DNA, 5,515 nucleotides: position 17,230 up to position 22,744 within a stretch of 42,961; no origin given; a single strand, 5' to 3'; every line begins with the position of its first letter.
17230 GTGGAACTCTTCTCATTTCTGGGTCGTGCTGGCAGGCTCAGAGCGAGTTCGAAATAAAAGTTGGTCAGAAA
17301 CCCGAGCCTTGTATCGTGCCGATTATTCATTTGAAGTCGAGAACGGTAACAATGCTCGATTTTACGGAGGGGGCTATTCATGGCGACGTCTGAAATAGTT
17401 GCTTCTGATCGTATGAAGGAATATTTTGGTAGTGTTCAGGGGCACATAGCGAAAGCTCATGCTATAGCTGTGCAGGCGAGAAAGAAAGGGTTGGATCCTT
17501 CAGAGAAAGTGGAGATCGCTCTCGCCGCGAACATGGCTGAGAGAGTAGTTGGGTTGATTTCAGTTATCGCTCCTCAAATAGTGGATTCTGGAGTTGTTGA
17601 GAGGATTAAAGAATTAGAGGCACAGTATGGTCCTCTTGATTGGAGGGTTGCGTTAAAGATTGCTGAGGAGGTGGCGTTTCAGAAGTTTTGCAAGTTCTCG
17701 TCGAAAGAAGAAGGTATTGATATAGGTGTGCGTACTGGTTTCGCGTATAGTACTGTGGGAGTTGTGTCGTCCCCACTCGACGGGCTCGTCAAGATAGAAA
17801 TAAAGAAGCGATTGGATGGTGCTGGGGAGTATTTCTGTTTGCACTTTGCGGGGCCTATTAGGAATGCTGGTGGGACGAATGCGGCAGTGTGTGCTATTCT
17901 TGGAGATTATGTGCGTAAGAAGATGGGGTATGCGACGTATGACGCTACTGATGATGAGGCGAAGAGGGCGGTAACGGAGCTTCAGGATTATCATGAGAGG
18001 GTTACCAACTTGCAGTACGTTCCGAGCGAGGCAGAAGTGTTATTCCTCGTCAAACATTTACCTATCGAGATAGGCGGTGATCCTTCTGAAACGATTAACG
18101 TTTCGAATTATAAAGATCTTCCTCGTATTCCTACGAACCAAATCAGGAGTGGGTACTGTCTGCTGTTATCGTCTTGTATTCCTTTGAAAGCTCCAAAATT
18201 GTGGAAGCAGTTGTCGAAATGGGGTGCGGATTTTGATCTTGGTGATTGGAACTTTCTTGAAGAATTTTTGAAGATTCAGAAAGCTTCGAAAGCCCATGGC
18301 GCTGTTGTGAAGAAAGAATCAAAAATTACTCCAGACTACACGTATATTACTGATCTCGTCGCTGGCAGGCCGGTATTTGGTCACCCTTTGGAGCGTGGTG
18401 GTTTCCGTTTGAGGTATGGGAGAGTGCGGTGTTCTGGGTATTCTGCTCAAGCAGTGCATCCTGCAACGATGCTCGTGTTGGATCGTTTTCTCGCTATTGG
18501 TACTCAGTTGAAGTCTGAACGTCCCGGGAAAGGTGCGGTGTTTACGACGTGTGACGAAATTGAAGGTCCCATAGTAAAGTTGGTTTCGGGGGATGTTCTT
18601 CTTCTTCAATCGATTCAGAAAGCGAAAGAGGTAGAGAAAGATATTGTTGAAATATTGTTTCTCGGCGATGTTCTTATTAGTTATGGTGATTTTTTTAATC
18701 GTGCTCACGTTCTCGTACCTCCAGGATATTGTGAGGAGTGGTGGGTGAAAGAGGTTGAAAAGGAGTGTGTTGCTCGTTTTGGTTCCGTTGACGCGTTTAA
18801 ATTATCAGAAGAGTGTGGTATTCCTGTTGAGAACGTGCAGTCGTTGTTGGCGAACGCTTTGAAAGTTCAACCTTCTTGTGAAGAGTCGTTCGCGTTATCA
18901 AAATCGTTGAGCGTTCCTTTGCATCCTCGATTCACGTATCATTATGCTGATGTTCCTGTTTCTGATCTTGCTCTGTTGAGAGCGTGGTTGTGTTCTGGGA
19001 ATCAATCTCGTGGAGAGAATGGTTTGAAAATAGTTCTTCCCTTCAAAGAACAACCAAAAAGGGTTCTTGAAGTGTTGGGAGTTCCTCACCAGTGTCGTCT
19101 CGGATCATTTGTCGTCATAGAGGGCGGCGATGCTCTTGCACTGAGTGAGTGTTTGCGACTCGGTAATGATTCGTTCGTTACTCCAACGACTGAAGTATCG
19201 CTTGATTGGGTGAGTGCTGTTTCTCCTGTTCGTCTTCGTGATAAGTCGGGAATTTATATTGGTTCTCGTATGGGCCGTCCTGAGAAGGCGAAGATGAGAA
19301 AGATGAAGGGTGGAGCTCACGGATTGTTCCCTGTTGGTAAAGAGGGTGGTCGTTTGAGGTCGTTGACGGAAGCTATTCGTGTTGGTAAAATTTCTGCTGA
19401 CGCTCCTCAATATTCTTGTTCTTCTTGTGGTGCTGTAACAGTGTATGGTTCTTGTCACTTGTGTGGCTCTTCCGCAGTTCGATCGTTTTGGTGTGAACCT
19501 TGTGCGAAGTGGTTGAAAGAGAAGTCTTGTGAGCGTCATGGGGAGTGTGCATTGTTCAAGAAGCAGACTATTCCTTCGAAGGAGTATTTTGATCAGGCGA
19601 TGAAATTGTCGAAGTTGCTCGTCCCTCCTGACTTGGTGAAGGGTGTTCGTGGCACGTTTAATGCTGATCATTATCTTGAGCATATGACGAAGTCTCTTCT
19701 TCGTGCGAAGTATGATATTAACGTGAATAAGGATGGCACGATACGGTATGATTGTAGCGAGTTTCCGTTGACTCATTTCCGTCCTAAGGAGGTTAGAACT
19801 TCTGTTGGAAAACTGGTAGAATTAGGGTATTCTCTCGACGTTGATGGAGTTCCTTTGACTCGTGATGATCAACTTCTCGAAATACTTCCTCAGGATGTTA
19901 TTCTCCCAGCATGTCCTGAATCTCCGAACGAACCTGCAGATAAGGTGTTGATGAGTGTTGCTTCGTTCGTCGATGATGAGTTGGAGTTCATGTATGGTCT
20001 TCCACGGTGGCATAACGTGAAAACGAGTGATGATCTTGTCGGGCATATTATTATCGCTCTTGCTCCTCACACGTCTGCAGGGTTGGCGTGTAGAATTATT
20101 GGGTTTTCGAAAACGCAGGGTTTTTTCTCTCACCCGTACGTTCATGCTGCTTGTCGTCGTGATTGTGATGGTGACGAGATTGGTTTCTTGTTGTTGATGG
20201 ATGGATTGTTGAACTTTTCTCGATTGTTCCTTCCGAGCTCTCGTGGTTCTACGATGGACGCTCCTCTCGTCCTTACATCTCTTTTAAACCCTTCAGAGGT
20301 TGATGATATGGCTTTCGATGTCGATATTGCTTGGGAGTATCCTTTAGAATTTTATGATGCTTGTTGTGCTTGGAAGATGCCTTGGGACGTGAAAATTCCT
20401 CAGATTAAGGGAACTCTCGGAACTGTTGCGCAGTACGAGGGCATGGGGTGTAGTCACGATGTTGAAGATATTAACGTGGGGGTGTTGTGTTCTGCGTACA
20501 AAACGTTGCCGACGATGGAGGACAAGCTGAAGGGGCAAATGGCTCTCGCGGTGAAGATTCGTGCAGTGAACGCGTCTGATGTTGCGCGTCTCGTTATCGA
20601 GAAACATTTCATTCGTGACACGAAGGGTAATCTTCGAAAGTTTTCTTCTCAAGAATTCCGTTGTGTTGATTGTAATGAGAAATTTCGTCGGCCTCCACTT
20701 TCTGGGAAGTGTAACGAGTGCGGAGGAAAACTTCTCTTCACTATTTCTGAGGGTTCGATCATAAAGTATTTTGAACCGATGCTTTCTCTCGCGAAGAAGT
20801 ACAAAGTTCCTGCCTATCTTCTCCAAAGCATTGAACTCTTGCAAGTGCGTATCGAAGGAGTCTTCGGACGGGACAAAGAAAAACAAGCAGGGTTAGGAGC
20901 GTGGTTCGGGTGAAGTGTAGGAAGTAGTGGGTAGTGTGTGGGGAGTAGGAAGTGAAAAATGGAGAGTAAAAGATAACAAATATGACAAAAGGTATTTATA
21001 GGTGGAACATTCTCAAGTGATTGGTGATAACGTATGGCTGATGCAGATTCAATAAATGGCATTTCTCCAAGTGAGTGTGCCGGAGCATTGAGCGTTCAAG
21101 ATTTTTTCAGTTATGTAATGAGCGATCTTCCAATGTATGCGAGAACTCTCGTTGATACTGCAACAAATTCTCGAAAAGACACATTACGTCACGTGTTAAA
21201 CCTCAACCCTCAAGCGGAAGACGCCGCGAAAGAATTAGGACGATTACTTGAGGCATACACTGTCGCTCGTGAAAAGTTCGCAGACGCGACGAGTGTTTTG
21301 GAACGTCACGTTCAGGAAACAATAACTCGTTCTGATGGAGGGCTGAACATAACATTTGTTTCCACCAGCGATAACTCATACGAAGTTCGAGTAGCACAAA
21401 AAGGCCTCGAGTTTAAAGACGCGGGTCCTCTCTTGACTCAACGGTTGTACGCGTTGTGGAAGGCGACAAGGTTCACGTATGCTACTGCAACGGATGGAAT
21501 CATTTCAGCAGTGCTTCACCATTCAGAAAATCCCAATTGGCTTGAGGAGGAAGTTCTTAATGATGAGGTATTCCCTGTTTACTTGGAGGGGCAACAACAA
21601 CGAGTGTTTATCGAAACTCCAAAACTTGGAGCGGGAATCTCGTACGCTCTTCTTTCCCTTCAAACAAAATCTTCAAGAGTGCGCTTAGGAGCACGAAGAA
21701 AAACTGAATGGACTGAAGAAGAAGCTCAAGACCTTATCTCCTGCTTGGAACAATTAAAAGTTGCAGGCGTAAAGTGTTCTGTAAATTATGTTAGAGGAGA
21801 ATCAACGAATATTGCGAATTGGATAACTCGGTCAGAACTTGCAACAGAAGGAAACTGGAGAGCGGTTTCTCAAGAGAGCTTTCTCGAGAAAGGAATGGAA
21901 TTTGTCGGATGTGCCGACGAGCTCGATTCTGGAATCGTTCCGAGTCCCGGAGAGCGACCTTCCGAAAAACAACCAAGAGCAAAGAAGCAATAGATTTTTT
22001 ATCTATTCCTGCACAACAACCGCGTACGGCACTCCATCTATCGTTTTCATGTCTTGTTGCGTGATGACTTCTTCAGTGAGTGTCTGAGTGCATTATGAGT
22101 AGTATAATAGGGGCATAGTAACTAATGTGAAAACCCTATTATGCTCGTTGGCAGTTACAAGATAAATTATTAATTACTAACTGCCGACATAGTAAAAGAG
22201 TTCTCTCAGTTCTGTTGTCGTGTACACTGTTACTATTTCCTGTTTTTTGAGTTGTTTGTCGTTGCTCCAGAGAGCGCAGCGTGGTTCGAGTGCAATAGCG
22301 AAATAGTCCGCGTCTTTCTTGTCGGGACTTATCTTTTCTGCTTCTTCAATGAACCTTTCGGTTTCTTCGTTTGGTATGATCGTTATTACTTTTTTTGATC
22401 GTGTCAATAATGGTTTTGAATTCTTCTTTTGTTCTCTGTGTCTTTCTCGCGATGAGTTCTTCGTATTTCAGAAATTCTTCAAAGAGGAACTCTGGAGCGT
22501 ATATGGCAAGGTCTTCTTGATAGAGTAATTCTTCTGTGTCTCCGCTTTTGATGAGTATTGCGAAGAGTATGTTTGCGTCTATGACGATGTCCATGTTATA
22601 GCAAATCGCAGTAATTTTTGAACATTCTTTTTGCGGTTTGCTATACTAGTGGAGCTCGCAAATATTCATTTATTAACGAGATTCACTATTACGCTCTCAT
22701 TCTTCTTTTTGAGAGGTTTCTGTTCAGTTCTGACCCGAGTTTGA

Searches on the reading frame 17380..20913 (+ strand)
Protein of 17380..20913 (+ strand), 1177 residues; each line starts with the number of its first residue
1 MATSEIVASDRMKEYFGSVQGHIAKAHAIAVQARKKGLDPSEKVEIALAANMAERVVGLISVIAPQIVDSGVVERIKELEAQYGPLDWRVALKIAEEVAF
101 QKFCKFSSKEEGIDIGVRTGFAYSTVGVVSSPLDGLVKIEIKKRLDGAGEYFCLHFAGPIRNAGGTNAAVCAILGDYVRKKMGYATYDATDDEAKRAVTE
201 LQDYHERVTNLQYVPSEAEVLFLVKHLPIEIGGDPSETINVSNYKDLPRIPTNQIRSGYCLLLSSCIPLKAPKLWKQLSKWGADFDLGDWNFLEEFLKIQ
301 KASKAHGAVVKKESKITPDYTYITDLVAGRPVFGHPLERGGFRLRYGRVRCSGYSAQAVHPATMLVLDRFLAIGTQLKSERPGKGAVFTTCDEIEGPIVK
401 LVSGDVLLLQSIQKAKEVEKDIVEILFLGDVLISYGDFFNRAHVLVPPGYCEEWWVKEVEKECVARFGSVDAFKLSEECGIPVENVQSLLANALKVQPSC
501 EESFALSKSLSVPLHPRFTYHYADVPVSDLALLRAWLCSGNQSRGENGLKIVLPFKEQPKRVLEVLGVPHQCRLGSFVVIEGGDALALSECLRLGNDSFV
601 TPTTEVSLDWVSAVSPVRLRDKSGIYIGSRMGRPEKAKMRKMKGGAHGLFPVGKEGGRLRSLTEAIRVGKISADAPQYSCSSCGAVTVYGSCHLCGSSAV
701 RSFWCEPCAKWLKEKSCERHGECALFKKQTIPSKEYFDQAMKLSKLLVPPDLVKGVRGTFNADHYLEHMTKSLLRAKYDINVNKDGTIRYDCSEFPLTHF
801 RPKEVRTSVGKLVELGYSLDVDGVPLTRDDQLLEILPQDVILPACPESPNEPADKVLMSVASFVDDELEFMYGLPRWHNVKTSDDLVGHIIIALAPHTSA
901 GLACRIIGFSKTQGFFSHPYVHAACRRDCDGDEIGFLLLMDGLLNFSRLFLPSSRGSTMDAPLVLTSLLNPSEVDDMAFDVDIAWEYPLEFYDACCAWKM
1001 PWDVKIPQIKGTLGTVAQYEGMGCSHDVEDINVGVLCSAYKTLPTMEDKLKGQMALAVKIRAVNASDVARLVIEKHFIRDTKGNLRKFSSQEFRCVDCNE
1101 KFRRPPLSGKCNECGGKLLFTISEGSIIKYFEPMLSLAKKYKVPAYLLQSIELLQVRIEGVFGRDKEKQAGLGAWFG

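Call 6: search_protein_families(library=pfam, proteins=[window:17380-20913:+])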
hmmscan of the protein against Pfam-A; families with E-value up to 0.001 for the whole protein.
window:17380-20913:+ (1177 aa): 4 families
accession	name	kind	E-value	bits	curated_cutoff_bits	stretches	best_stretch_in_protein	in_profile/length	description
PF24844.1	PolC_DP2_central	-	2.9e-113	379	24.3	1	311-709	3-367/372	DNA polymerase II large subunit DP2, central domain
PF24846.1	PolC_DP2_cat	-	2.3e-106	355.6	24.3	1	751-1049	6-299/299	DNA polymerase II large subunit DP2, catalytic domain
PF03833.19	PolC_DP2_N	-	1.1e-73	248.2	24.3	1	14-298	1-270/271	DNA polymerase II large subunit DP2, N-terminal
PF23455.1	DUF7129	-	7.6e-06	26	30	0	1090-1118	9-37/45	Domain of unknown function (DUF7129)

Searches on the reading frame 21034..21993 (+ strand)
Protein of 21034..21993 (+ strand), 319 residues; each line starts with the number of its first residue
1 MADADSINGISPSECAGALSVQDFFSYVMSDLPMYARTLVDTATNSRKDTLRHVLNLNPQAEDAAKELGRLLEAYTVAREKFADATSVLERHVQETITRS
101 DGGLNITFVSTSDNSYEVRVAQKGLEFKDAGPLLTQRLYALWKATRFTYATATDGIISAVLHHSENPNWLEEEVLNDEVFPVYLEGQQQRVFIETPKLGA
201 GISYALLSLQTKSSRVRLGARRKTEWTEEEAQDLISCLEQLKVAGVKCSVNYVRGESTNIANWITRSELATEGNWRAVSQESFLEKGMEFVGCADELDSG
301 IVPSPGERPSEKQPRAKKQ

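Call 6: search_protein_families(library=pfam, proteins=[window:21034-21993:+])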
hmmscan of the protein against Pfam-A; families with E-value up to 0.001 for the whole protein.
window:21034-21993:+ (319 aa): 0 families

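Call 23: find_encoding_contigs(protein=window:21034-21993:+, flank=1500, max_places=10)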
Protein window:21034-21993:+ (319 aa): 2 contigs read that carry it; 2 places shown.
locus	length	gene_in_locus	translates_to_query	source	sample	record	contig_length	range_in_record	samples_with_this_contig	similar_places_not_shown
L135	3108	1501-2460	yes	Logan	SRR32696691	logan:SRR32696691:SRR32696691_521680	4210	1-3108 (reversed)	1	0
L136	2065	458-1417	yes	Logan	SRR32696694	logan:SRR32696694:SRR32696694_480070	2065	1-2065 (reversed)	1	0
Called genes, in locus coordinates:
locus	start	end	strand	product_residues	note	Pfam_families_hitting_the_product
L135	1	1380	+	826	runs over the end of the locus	?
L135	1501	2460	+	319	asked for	-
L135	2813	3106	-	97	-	?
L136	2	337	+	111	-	?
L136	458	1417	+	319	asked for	-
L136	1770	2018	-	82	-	PF10130:PIN_2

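Call 59: search_protein_families(library=ncbifam, max_evalue=0.01, proteins=[window:21034-21993:+])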
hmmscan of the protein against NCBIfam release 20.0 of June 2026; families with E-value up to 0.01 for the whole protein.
window:21034-21993:+ (319 aa): 0 families

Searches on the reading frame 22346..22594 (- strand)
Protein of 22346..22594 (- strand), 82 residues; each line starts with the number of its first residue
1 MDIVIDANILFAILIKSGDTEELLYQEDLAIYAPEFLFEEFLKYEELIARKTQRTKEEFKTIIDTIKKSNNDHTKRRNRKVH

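Call 38: search_protein_families(library=pfam, max_evalue=0.01, proteins=[window:22346-22594:-])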
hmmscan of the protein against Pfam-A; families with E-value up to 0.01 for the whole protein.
window:22346-22594:- (82 aa): 1 family
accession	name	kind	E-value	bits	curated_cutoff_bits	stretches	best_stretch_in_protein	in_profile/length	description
PF10130.15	PIN_2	-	4.2e-10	40.4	22.4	1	4-68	1-66/133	PIN domain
